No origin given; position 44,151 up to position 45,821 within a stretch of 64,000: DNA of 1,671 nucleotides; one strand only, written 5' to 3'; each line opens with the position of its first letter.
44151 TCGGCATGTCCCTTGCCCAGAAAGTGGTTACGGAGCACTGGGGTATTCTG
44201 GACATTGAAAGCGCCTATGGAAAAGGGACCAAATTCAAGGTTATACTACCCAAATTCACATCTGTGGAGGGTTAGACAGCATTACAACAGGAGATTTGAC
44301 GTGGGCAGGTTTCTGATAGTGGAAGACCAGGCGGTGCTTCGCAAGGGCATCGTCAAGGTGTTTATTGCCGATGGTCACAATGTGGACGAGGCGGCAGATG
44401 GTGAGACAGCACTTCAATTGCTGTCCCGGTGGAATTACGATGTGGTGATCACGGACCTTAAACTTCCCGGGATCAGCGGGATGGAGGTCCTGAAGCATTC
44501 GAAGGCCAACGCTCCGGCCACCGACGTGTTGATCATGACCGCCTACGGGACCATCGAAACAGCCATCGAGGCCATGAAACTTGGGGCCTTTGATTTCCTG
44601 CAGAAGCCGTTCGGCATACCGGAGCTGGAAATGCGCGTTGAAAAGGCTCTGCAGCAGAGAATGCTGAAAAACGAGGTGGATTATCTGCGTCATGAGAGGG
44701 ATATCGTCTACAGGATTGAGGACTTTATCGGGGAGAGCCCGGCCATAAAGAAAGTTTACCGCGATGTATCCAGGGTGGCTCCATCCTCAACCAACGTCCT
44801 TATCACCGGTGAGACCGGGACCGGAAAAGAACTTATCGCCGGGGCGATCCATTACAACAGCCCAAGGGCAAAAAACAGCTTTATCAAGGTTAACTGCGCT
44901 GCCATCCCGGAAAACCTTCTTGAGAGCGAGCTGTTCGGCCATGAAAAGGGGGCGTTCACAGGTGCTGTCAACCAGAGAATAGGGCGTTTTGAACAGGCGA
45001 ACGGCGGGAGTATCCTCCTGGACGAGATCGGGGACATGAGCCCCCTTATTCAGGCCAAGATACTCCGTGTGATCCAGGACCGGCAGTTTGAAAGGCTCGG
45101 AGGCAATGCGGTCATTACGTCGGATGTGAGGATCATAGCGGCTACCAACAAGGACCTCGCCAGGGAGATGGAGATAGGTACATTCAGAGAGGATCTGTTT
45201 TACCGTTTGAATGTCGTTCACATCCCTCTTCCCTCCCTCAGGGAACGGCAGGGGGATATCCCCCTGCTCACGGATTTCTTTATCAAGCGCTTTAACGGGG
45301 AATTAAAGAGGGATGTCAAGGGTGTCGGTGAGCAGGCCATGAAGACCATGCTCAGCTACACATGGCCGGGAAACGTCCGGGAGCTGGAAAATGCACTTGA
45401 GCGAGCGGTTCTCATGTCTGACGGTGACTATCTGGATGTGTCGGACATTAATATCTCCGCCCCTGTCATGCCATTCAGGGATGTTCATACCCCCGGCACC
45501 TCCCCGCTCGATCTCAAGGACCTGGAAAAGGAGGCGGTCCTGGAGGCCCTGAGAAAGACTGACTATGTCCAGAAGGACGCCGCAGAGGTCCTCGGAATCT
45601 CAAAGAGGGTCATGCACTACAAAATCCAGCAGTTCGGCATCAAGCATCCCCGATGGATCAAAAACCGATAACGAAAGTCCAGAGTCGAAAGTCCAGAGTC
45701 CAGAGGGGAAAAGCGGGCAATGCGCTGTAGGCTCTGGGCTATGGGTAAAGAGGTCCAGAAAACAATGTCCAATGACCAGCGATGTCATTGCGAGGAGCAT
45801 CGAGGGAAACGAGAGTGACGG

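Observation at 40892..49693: Two-component/sigma54 regulatory unit embedded between two nucleotide-sugar (uronic-acid) precursor gene pairs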

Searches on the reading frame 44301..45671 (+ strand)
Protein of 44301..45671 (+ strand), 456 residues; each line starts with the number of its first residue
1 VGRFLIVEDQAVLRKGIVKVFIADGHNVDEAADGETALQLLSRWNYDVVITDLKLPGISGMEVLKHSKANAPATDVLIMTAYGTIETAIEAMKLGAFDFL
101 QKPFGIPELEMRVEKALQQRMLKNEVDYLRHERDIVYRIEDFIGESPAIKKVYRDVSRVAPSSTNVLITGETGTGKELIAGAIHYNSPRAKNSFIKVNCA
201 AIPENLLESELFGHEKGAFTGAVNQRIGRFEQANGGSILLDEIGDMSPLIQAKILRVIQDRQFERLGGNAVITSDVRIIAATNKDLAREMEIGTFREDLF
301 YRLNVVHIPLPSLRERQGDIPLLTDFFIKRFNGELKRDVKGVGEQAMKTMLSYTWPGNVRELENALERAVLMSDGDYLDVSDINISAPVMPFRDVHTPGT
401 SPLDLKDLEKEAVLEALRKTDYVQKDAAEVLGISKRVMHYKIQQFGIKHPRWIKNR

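Call 5: search_protein_families(library=pfam, proteins=[window:44301-45671:+])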
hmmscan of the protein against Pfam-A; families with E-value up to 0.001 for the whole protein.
window:44301-45671:+ (456 aa): 8 families
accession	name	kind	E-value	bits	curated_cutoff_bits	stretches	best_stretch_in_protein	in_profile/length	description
PF00158.32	Sigma54_activat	-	1.7e-71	239.8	20.2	1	143-308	2-167/168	Sigma-54 interaction domain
PF00072.30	Response_reg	-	1.3e-27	96.6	30.2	1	5-113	2-110/111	Response regulator receiver domain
PF25601.1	AAA_lid_14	-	5.7e-25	87.4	27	1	314-383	1-70/87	AAA+ ATPase lid domain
PF14532.12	Sigma54_activ_2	-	4.3e-20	72.8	25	1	143-313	1-138/138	Sigma-54 interaction domain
PF02954.25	HTH_8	-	2.3e-10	40.5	22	1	405-445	2-42/42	Bacterial regulatory protein, Fis family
PF07728.20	AAA_5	-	1.2e-05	25.7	22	1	165-285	1-124/139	AAA domain (dynein-related subfamily)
PF07724.20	AAA_2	-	4.6e-05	23.9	27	1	164-290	4-131/166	AAA domain (Cdc48 subfamily)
PF00004.35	AAA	-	0.00042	21.2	21.2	1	166-284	1-110/131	ATPase family associated with various cellular activities (AAA)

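Call 6: search_protein_families(library=ncbifam, proteins=[window:44301-45671:+])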
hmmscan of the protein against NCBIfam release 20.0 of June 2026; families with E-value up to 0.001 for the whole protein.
window:44301-45671:+ (456 aa): 114 families (the best 25 are shown)
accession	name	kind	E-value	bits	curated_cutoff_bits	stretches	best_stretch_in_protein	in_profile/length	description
NF008469.0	PRK11361.1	equivalog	5.5e-152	506.7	714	1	3-448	6-457/461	acetoacetate metabolism transcriptional regulator AtoC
TIGR01818.1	ntrC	equivalog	6.5e-130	434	558.6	1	5-384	2-378/463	nitrogen regulation protein NR(I)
NF007689.0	PRK10365.1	equivalog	1.2e-123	413.1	760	1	10-442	13-439/441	sigma-54-dependent response regulator transcription factor ZraR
TIGR02915.1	PEP_resp_reg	equivalog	1.3e-123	413.1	502.6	1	5-448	2-445/445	PEP-CTERM-box response regulator transcription factor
TIGR01817.1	nifA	equivalog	4.9e-121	405.1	528.85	2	118-386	176-441/534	nif-specific transcriptional activator NifA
NF008176.1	PRK10923.1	equivalog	1.7e-110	369.8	620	1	2-383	4-381/469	nitrogen regulation protein NR(I)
NF041946.1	LuxO_transreg_Vib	equivalog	4.2e-104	348.9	800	1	25-380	20-373/463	quorum-sensing sigma-54 dependent transcriptional regulator LuxO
NF051870.1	NAssimRespRegNtrX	equivalog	6.1e-104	348.4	600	1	4-382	4-377/452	nitrogen assimilation response regulator NtrX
NF050807.1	TransRegFlbDCaul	equivalog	3e-102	342.8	750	1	18-445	17-438/454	sigma-54-dependent transcriptional regulator FlbD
NF011695.0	PRK15115.1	equivalog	9.9e-101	337.7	763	1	3-373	8-368/445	two-component system response regulator GlrR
NF041552.1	TF_PrdR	equivalog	1.4e-100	337.4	795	1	122-445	247-576/577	sigma-54 dependent transcriptional regulator PrdR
NF038308.1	RNA_repair_RtcR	equivalog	3.6e-96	323.1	650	1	83-437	121-503/530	RNA repair transcriptional activator RtcR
NF003451.0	PRK05022.1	equivalog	1.2e-95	321.2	476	1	117-388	169-437/512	nitric oxide reductase transcriptional regulator NorR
NF049963.1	RespRegFlgRCampy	domain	1.5e-94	317.3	750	1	5-445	4-427/429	fla regulon two-component system response regulator FlgR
TIGR02974.1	phageshock_pspF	equivalog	1.5e-91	307.1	443.55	1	143-392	2-252/336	phage shock protein operon transcriptional activator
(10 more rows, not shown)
